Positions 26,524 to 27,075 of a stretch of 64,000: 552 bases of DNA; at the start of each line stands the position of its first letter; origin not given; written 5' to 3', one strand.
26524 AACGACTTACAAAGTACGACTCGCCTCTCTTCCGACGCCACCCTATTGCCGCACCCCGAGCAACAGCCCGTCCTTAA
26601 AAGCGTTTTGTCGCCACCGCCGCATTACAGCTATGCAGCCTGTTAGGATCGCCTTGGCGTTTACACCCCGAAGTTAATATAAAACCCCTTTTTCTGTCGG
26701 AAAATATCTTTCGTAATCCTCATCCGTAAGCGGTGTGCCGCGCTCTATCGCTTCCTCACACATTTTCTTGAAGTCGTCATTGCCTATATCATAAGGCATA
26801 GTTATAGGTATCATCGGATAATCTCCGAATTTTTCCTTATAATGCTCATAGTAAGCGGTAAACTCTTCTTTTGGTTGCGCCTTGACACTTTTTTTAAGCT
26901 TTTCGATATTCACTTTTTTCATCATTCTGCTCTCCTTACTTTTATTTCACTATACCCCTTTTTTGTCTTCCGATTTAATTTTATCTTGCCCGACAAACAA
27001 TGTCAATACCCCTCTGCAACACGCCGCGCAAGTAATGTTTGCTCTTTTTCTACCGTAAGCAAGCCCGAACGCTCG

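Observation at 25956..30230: ~4.3-kb almost gene-free island with internal architecture, in an otherwise tightly packed genome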

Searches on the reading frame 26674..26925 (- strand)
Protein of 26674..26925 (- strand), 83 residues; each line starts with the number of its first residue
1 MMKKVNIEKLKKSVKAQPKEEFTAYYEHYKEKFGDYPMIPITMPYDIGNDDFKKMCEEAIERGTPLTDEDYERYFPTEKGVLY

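Call 14: find_encoding_contigs(protein=window:26674-26925:-, flank=10000, max_places=10)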
Protein window:26674-26925:- (83 aa): 22 contigs read that carry it; 10 places shown.
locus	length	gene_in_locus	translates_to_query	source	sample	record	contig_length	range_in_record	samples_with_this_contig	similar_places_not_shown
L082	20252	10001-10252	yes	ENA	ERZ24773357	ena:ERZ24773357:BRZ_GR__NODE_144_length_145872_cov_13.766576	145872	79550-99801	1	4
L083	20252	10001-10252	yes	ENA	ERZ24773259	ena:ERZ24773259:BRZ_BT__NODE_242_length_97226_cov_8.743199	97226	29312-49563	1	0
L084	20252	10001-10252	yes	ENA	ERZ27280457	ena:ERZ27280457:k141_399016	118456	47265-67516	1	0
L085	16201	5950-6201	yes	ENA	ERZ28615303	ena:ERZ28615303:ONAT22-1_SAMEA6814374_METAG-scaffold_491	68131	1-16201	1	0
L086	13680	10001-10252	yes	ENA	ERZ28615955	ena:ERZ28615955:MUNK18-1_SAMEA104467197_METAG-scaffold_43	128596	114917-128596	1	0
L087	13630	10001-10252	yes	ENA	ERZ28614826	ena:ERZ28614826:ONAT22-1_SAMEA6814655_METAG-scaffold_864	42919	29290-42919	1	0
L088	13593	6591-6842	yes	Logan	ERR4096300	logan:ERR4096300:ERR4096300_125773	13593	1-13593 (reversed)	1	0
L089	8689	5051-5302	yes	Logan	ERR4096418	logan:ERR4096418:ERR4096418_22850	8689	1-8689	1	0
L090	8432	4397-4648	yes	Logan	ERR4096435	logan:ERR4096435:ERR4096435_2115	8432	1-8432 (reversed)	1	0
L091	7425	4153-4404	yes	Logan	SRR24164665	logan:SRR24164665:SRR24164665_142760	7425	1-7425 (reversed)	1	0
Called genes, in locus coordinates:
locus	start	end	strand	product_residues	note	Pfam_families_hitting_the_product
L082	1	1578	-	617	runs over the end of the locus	PF01134:GIDA, PF07992:Pyr_redox_2, PF13738:Pyr_redox_3 (faint), PF21680:GIDA_C_1st, PF13932:SAM_GIDA_C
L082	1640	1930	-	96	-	-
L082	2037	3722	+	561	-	PF00089:Trypsin, PF13365:Trypsin_2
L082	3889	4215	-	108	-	PF01638:HxlR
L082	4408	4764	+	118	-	PF07883:Cupin_2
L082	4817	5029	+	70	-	-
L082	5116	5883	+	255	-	PF01661:Macro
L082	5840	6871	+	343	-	-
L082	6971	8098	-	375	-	-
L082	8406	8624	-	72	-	-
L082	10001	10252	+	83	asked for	-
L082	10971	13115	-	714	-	PF00580:UvrD-helicase, PF13245:AAA_19, PF13604:AAA_30 (faint), PF01443:Viral_helicase1 (faint), PF13087:AAA_12 (faint), PF13361:UvrD_C, PF13538:UvrD_C_2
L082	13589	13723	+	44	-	PF00468:Ribosomal_L34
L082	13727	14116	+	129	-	PF00825:Ribonuclease_P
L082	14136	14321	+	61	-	PF01809:YidD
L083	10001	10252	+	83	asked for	-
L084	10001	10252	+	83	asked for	-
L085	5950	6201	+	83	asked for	-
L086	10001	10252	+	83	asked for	-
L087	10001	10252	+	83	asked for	-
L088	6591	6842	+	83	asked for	-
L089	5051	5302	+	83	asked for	-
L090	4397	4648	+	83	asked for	-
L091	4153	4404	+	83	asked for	-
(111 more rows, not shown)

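Call 21: find_homologous_proteins(query=window:26677-26925:-, max_evalue=0.001)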
Query window:26677-26925:- (83 aa): 23 proteins with E <= 0.001 among 23 candidates.
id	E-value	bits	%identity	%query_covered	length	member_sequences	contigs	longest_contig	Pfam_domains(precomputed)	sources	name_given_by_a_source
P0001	5.5e-42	159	90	99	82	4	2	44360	-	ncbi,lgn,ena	-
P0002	1.0e-40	155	87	99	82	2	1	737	-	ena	-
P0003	2.3e-38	148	88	81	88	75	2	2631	-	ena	-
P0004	7.3e-37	143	80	99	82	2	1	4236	-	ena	-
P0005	1.3e-33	133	78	95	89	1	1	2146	-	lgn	-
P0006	3.7e-33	131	78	95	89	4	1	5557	-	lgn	-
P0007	6.0e-32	127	77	94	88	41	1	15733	-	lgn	-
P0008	9.1e-31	124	76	90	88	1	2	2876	-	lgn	-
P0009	1.8e-30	123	74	94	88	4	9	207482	-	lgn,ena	-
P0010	3.1e-30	122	73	94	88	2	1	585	-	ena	-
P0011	3.9e-30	122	75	90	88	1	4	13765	-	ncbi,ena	-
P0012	7.8e-29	117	78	72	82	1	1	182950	-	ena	-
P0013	1.4e-28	117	71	94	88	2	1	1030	-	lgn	-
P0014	1.7e-28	116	70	93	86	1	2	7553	-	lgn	-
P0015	6.3e-21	92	93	55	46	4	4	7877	-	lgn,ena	-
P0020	8.7e-15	73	56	94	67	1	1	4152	-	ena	-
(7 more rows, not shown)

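Call 27: find_encoding_contigs(protein=P0001, flank=10000, max_places=2)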
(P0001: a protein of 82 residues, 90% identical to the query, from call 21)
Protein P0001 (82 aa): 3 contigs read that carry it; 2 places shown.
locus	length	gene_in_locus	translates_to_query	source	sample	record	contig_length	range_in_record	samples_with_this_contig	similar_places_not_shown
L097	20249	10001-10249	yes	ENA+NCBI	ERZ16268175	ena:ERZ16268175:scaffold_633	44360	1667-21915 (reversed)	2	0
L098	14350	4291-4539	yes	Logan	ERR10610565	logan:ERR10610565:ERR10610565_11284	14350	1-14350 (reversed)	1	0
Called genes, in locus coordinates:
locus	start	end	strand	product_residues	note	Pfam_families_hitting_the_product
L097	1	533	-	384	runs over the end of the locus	PF00266:Aminotran_5, PF01041:DegT_DnrJ_EryC1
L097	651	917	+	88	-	PF11823:Se_S_carrier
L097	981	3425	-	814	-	PF00933:Glyco_hydro_3, PF01915:Glyco_hydro_3_C, PF14310:Fn3-like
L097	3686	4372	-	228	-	PF00005:ABC_tran, PF13304:AAA_21 (faint)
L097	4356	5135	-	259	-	PF00528:BPD_transp_1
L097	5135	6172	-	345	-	-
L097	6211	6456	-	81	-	PF21699:TM1266-like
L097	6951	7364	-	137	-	PF08973:TM1506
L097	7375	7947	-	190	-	-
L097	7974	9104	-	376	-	PF00248:Aldo_ket_red, PF13183:Fer4_8 (faint), PF13746:Fer4_18 (faint), PF14697:Fer4_21 (faint), PF00037:Fer4 (faint), PF12797:Fer4_2 (faint), PF12838:Fer4_7 (weak), PF13187:Fer4_9, +3 more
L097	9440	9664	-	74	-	PF02229:PC4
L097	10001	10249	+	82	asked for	-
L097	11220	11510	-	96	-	PF09827:CRISPR_Cas2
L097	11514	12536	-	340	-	PF01867:Cas_Cas1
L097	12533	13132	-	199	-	PF01930:Cas_Cas4, PF12705:PDDEXK_1 (weak)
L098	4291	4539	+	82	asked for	-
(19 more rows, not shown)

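Call 28: find_encoding_contigs(protein=P0009, flank=10000, max_places=3)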
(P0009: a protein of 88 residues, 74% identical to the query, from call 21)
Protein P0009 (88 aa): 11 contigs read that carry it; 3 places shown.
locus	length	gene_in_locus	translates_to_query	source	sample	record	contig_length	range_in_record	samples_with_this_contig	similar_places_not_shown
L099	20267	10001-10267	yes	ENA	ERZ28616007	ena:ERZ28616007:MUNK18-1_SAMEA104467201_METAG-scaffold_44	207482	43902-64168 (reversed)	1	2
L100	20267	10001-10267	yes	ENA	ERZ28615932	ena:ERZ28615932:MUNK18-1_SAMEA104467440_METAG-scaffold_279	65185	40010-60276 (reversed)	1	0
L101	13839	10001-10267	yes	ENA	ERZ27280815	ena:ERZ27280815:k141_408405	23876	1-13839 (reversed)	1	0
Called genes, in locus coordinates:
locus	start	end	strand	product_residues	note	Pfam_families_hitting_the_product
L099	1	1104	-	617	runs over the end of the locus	PF01134:GIDA, PF07992:Pyr_redox_2, PF13738:Pyr_redox_3 (faint), PF21680:GIDA_C_1st, PF13932:SAM_GIDA_C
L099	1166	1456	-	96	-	-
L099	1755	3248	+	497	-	PF13365:Trypsin_2, PF00089:Trypsin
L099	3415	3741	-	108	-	PF01638:HxlR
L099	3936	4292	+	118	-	PF07883:Cupin_2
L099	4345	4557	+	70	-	-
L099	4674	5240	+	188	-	PF01243:PNPOx_N, PF25160:LdpA_Fe-S-bd (weak), PF00037:Fer4 (weak), PF12797:Fer4_2 (weak), PF13237:Fer4_10, PF14697:Fer4_21, PF12838:Fer4_7, PF13187:Fer4_9 (weak), +3 more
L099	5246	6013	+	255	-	PF01661:Macro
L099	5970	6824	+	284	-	-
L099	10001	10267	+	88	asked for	-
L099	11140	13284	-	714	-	PF00580:UvrD-helicase, PF13245:AAA_19, PF13604:AAA_30 (faint), PF01443:Viral_helicase1 (faint), PF13087:AAA_12 (faint), PF13361:UvrD_C, PF13538:UvrD_C_2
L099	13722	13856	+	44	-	PF00468:Ribosomal_L34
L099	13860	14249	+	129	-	PF00825:Ribonuclease_P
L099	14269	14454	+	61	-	PF01809:YidD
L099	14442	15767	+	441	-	PF02096:60KD_IMP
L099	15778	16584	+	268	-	PF14804:Jag_N (weak), PF13083:KH_KhpA-B, PF01424:R3H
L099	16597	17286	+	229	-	PF20582:UPF0758_N (weak), PF04002:RadC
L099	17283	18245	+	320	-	PF08279:HTH_11, PF03099:BPL_LplA_LipB, PF02237:BPL_C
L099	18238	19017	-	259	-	PF09997:DUF2238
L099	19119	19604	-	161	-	PF04073:tRNA_edit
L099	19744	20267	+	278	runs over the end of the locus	PF09997:DUF2238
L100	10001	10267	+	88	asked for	-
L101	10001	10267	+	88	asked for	-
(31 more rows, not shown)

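Call 29: find_encoding_contigs(protein=P0012, flank=10000, max_places=2)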
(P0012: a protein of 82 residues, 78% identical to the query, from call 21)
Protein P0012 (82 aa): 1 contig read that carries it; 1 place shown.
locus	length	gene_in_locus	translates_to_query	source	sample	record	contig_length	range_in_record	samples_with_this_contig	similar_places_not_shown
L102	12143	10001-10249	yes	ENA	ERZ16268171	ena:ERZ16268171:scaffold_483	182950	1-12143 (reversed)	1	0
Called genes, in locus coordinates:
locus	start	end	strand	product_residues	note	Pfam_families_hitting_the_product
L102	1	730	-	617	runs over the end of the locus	PF01134:GIDA, PF07992:Pyr_redox_2, PF13738:Pyr_redox_3 (faint), PF21680:GIDA_C_1st, PF13932:SAM_GIDA_C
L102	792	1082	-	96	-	-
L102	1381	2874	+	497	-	PF13365:Trypsin_2, PF00089:Trypsin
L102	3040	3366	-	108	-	PF01638:HxlR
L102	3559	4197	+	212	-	PF13460:NAD_binding_10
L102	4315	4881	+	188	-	PF01243:PNPOx_N, PF25160:LdpA_Fe-S-bd (weak), PF00037:Fer4 (weak), PF12797:Fer4_2 (weak), PF13237:Fer4_10, PF14697:Fer4_21, PF12838:Fer4_7, PF13187:Fer4_9, +6 more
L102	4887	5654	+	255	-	PF01661:Macro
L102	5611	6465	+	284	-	-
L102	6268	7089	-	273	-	-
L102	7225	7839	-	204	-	-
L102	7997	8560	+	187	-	-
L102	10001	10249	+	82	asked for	-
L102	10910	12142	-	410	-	?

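Call 45: find_encoding_contigs(protein=P0020, flank=10000, max_places=2)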
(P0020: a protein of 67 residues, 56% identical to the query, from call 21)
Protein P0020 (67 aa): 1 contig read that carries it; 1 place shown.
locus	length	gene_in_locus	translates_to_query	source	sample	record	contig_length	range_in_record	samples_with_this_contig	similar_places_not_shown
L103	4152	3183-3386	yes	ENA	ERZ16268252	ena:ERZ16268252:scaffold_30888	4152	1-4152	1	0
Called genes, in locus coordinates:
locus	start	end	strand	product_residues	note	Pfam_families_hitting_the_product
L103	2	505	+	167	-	?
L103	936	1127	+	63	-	-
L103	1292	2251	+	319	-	PF06414:Zeta_toxin, PF13671:AAA_33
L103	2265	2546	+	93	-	-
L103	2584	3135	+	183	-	PF13328:HD_4, PF01966:HD (weak)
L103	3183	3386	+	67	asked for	-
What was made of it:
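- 26674..26925 (-): 83-aa acidic protein of unknown function, the only real gene in the island. Found in other genomic contexts elsewhere (calls 27, 45).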

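Call 46: find_encoding_contigs(protein=P0014, flank=10000, max_places=2)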
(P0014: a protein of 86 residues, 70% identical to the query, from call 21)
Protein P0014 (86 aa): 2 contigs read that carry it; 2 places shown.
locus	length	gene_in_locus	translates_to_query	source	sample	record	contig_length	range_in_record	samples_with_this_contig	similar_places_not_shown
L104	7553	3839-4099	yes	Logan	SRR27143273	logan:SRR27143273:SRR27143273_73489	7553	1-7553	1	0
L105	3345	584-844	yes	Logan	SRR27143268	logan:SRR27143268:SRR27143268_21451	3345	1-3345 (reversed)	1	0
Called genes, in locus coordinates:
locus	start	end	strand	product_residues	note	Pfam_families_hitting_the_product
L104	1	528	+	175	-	?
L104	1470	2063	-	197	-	-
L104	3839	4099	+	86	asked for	-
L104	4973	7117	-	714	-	PF00580:UvrD-helicase, PF13245:AAA_19, PF13604:AAA_30 (faint), PF01443:Viral_helicase1 (faint), PF13087:AAA_12 (faint), PF13361:UvrD_C, PF13538:UvrD_C_2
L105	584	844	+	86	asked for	-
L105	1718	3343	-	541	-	?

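Call 47: find_encoding_contigs(protein=P0011, flank=10000, max_places=3)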
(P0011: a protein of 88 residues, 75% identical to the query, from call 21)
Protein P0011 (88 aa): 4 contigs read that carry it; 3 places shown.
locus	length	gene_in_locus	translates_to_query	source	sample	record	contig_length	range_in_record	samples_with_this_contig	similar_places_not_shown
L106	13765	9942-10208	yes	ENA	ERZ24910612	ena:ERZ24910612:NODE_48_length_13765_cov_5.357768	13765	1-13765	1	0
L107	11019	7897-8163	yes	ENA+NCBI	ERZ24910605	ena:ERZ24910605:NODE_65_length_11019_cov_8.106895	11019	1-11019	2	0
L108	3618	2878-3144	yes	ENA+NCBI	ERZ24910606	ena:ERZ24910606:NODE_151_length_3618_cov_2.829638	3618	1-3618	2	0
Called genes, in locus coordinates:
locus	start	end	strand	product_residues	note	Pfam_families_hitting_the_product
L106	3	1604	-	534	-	?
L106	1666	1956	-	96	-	-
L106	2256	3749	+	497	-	PF13365:Trypsin_2, PF00089:Trypsin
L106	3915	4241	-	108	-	PF01638:HxlR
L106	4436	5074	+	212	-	PF13460:NAD_binding_10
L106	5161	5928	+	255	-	PF01661:Macro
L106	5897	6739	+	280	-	-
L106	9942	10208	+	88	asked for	-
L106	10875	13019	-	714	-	PF00580:UvrD-helicase, PF13245:AAA_19, PF01443:Viral_helicase1 (faint), PF13087:AAA_12 (faint), PF13361:UvrD_C, PF13538:UvrD_C_2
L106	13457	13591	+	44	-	PF00468:Ribosomal_L34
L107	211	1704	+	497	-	PF13365:Trypsin_2, PF00089:Trypsin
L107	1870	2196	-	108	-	PF01638:HxlR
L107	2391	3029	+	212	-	PF13460:NAD_binding_10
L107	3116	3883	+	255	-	PF01661:Macro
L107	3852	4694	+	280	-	-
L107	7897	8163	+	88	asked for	-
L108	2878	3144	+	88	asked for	-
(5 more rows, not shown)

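Call 66: search_solved_structures(query=L099:5970-6821:+, max_evalue=0.01)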
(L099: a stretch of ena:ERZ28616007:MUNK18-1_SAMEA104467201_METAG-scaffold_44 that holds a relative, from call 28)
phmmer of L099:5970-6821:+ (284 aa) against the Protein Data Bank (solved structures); distinct sequences matched with E-value up to 0.01: 2.
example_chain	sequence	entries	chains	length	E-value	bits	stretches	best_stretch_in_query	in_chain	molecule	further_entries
5a3a_A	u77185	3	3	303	3.7e-62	213.4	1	12-282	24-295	SIR2 FAMILY PROTEIN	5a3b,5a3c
8rsn_A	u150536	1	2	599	2.4e-29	105.7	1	16-257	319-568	ADP-ribose 1''-phosphate phosphatase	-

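Call 79: predict_structure(alignment_id=A1)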
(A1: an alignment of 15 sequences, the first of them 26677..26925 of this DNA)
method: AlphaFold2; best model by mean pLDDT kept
length: 83 residues; sequences in the alignment: 15
mean_pLDDT: 57.9   pTM: 0.43
mean pLDDT of the five models: 57.9, 56.6, 56.0, 55.0, 54.8
residues with pLDDT >= 90: 0; 70-90: 26; 50-70: 22; < 50: 35
segments of 3 or more residues with pLDDT < 50: 1-22, 40-44, 78-83
pLDDT, mean of each block of 10 residues (from residue 1): 43 45 57 54 53 78 78 63 33
secondary structure, 60 per line:
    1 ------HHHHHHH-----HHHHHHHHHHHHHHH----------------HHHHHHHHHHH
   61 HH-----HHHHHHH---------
elements in order: H7-13 H19-33 H50-62 H68-74
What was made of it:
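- Tried and rejected: The AlphaFold model of the 83-aa protein was too poor (pLDDT 58) to search with (call 79).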

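Call 82: find_related_loci(query=A1, collection=viral_contigs, flank=5000)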
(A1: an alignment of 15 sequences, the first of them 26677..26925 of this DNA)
Query A1 (83 aa) in viral_contigs; peptide patterns used: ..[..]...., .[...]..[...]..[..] (x = any residue, [..] = any of these).
429 stretches matched a pattern, but none encodes a relative of the query by tblastn (E <= 1e-3).
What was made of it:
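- On Prophage, ICE or plasmid remnant: The small ORF is not in viral contigs (call 82).
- The small ORF is absent from viral contigs (call 82).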

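Call 85: search_protein_families(library=pfam, max_evalue=0.0001, proteins=[window:26677-26925:-])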
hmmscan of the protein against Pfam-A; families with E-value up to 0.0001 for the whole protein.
window:26677-26925:- (83 aa): 0 families
